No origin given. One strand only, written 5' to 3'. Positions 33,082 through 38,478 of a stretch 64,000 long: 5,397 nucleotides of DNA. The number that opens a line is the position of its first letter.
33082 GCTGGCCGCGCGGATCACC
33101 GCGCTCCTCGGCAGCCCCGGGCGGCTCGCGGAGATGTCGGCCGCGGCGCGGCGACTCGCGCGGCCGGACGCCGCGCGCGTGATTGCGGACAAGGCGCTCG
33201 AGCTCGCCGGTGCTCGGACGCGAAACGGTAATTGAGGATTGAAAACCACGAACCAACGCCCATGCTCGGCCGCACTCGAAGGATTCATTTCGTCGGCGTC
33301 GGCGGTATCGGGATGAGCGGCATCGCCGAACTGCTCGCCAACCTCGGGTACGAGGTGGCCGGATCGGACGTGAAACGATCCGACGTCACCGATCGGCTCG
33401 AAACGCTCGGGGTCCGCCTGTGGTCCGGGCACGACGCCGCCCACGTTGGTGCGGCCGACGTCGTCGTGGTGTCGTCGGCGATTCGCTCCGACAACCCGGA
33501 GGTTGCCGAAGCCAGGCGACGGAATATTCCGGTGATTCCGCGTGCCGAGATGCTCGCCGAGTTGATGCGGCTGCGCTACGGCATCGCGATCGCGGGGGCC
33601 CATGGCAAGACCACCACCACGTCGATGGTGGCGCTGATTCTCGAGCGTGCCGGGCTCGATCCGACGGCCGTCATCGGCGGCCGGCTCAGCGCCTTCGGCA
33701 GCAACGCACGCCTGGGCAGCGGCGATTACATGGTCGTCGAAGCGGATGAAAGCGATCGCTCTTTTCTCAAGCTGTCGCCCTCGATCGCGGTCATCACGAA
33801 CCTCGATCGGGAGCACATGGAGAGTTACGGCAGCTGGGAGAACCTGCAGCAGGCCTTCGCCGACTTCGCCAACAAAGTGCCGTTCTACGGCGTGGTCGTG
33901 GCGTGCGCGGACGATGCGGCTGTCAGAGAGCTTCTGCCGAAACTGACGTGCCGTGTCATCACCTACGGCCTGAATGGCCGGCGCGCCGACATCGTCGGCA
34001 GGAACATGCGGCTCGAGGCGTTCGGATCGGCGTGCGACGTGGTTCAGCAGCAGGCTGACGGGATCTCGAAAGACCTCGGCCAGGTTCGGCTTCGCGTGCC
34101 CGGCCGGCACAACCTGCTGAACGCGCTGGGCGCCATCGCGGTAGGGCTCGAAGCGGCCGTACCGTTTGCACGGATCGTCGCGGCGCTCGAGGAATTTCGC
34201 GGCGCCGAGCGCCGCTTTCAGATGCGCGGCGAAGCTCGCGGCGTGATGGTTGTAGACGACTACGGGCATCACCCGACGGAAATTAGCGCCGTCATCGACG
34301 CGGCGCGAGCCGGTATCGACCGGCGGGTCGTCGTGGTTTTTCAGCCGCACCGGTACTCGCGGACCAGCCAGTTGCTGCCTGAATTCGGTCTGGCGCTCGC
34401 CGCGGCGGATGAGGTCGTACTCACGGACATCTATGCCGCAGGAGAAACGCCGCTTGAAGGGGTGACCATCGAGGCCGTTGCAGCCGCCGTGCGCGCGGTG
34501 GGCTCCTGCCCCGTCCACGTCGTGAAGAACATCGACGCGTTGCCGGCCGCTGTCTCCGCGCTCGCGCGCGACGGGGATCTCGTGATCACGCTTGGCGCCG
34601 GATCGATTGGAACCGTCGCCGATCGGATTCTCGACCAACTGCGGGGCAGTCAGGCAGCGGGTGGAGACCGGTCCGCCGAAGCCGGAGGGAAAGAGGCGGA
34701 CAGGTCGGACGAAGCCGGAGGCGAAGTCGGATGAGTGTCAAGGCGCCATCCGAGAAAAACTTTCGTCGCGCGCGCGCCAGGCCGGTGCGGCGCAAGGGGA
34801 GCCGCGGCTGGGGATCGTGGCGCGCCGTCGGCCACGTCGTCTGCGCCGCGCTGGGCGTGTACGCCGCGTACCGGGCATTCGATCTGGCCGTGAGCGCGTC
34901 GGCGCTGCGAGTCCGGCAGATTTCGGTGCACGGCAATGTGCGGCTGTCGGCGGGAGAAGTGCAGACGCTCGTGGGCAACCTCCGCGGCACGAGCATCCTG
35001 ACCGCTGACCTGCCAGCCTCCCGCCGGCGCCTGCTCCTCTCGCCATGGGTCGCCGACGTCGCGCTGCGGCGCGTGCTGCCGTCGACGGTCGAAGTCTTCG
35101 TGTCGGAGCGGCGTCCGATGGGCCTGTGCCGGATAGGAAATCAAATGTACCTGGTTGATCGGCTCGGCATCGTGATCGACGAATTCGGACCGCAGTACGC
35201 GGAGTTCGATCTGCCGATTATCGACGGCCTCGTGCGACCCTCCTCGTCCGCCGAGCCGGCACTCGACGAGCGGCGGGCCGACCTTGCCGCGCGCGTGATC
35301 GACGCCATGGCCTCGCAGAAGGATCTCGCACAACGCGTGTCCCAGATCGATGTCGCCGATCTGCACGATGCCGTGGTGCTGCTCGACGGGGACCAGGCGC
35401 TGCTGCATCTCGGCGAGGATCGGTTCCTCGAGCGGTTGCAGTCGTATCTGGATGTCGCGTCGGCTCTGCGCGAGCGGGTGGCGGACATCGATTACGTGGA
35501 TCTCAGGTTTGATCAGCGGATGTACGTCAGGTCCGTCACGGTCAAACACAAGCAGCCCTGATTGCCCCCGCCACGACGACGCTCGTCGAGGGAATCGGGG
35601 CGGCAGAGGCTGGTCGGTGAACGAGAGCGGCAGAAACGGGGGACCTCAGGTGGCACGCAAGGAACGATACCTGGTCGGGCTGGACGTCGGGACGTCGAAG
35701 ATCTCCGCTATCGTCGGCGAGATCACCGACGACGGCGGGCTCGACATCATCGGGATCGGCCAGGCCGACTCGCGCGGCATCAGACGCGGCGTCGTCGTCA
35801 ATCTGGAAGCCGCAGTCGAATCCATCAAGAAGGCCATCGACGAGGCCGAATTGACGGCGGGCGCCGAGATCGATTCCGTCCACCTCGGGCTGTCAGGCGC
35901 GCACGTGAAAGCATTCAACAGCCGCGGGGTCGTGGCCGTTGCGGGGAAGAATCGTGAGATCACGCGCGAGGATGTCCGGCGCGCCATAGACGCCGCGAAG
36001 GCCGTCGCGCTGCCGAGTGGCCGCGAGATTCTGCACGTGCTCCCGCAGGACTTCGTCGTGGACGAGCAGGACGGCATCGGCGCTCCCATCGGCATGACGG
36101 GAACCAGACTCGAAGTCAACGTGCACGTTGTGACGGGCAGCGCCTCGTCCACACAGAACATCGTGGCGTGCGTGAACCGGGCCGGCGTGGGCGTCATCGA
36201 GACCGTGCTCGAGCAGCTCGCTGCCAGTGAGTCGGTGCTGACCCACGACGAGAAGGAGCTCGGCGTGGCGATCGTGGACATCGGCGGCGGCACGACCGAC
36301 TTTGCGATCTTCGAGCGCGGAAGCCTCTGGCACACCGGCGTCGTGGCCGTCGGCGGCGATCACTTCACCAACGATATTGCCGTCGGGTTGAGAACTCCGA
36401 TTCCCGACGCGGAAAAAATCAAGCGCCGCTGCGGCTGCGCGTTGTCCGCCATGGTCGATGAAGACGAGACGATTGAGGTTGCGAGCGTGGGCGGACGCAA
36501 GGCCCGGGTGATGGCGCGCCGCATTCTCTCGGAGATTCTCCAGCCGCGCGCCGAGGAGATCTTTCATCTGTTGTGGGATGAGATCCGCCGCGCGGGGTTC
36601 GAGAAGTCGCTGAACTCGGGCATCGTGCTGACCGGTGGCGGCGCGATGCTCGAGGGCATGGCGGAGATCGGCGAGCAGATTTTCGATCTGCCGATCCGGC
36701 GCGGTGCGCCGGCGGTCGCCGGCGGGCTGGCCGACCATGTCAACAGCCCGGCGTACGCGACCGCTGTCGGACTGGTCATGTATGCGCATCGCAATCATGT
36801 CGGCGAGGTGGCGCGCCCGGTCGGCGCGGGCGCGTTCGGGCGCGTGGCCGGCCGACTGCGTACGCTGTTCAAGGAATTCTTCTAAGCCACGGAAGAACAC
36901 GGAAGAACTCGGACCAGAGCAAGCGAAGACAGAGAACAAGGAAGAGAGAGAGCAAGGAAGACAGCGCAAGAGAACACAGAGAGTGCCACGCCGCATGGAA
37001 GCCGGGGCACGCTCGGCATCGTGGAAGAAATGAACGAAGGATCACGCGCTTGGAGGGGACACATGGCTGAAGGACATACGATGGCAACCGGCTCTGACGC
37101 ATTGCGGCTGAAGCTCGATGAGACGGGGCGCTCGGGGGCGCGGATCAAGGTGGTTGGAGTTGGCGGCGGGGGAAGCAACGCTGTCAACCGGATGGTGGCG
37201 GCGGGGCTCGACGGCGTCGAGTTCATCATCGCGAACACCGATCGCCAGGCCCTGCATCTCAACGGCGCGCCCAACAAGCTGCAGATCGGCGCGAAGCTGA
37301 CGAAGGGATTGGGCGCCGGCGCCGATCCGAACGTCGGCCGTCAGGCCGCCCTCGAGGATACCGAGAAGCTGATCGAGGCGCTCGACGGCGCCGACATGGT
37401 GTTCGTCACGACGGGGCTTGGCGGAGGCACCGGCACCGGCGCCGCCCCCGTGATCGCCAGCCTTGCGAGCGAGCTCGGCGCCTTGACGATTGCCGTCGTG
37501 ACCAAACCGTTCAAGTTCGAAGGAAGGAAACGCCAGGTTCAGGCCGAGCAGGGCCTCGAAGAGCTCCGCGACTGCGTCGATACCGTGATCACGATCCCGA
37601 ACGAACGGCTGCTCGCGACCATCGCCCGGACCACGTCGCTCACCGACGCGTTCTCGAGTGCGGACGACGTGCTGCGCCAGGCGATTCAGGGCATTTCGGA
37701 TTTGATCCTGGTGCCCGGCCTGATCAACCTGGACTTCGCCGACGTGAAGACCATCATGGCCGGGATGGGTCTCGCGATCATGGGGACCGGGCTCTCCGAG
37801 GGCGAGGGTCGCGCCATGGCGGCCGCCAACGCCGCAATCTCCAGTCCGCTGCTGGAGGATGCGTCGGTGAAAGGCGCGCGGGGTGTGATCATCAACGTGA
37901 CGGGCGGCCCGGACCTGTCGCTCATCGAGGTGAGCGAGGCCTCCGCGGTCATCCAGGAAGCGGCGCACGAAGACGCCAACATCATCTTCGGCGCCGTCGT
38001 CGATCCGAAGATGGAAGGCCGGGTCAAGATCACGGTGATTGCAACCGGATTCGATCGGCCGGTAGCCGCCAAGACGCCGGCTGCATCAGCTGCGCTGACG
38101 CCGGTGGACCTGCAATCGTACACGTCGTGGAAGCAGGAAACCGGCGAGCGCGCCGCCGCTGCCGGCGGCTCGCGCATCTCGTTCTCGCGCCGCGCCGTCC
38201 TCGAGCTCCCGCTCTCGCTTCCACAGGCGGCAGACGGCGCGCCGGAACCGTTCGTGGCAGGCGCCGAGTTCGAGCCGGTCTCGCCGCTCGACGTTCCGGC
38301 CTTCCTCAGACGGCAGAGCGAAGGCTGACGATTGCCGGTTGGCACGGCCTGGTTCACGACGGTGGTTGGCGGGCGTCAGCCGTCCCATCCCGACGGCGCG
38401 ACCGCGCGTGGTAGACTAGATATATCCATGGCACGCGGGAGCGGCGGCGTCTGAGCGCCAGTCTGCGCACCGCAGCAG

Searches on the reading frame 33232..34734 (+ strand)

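Call 82: search_protein_families(library=pfam, proteins=[window:33232-34734:+], max_evalue=0.00001)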
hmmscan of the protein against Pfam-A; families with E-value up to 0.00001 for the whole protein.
window:33232-34734:+ (500 aa): 3 families
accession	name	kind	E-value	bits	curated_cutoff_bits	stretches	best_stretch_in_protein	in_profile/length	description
PF01225.30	Mur_ligase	-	9.8e-31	106.4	21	1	17-116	1-95/95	Mur ligase family, catalytic domain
PF08245.18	Mur_ligase_M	-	4.8e-30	105.4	24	1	120-304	1-199/200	Mur ligase middle domain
PF02875.26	Mur_ligase_C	-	5e-23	82.8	28.4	1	327-457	1-127/127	Mur ligase, glutamate ligase domain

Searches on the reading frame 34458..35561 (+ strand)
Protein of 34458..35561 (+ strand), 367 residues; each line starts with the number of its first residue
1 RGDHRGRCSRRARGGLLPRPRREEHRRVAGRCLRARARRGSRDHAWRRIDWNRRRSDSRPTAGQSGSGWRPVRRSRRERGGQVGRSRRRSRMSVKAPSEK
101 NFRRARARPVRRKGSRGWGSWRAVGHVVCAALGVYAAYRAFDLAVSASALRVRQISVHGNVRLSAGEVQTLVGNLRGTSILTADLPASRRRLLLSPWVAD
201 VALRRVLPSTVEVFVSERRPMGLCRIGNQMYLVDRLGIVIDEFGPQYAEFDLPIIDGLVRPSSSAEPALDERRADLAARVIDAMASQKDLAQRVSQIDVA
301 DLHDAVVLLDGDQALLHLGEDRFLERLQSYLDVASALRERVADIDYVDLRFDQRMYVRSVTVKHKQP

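Call 82: search_protein_families(library=pfam, proteins=[window:34458-35561:+], max_evalue=0.00001)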
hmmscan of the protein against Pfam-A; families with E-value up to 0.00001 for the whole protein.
window:34458-35561:+ (367 aa): 2 families
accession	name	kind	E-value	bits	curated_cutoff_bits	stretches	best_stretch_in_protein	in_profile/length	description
PF08478.15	POTRA_1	-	1.8e-14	54.2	23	1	151-218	2-69/69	POTRA domain, FtsQ-type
PF03799.20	FtsQ_DivIB_C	-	4.2e-10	40.9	21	1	227-350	6-114/114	Cell division protein FtsQ/DivIB, C-terminal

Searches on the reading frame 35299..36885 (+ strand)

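Call 82: search_protein_families(library=pfam, proteins=[window:35299-36885:+], max_evalue=0.00001)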
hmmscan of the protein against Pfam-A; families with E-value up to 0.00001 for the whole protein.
window:35299-36885:+ (528 aa): 6 families
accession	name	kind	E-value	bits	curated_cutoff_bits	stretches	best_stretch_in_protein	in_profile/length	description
PF14450.12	FtsA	-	2.3e-44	151.2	31.8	1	324-491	1-127/127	Cell division protein FtsA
PF02491.25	SHS2_FTSA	-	8.8e-32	109.7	25.4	1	200-279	1-79/79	SHS2 domain inserted in FTSA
PF06723.19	MreB_Mbl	-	3.6e-12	46.2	27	1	288-469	112-304/327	MreB/Mbl protein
PF11104.14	PilM_2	-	2.6e-07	30.4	27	0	287-377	140-236/340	Type IV pilus assembly protein PilM;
PF06277.17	EutA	-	4.1e-07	29.7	27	1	317-447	139-263/475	Ethanolamine utilisation protein EutA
PF01869.26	BcrAD_BadFG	-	6.7e-06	26.3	31.5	0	126-200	1-71/271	BadF/BadG/BcrA/BcrD ATPase family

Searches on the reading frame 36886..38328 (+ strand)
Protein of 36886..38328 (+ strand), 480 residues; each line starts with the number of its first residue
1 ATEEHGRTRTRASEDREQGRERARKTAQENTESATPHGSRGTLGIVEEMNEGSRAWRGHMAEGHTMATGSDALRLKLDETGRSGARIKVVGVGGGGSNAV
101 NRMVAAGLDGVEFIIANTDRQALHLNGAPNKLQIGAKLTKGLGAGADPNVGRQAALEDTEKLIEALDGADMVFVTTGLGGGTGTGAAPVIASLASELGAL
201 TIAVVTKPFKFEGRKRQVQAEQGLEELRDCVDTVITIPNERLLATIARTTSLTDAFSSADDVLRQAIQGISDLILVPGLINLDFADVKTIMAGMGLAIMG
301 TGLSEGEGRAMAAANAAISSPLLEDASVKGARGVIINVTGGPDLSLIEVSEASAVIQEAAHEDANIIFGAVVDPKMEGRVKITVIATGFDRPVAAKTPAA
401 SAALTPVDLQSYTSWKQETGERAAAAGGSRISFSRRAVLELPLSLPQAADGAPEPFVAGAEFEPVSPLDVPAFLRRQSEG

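Call 82: search_protein_families(library=pfam, proteins=[window:36886-38328:+], max_evalue=0.00001)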
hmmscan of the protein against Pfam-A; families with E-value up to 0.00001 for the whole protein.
window:36886-38328:+ (480 aa): 2 families
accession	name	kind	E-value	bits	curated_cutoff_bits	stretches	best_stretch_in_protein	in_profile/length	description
PF00091.31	Tubulin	-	3.8e-48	164.7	33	1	86-245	1-188/190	Tubulin/FtsZ family, GTPase domain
PF12327.13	FtsZ_C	-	8e-33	113.1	27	1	295-390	1-95/95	FtsZ family, C-terminal domain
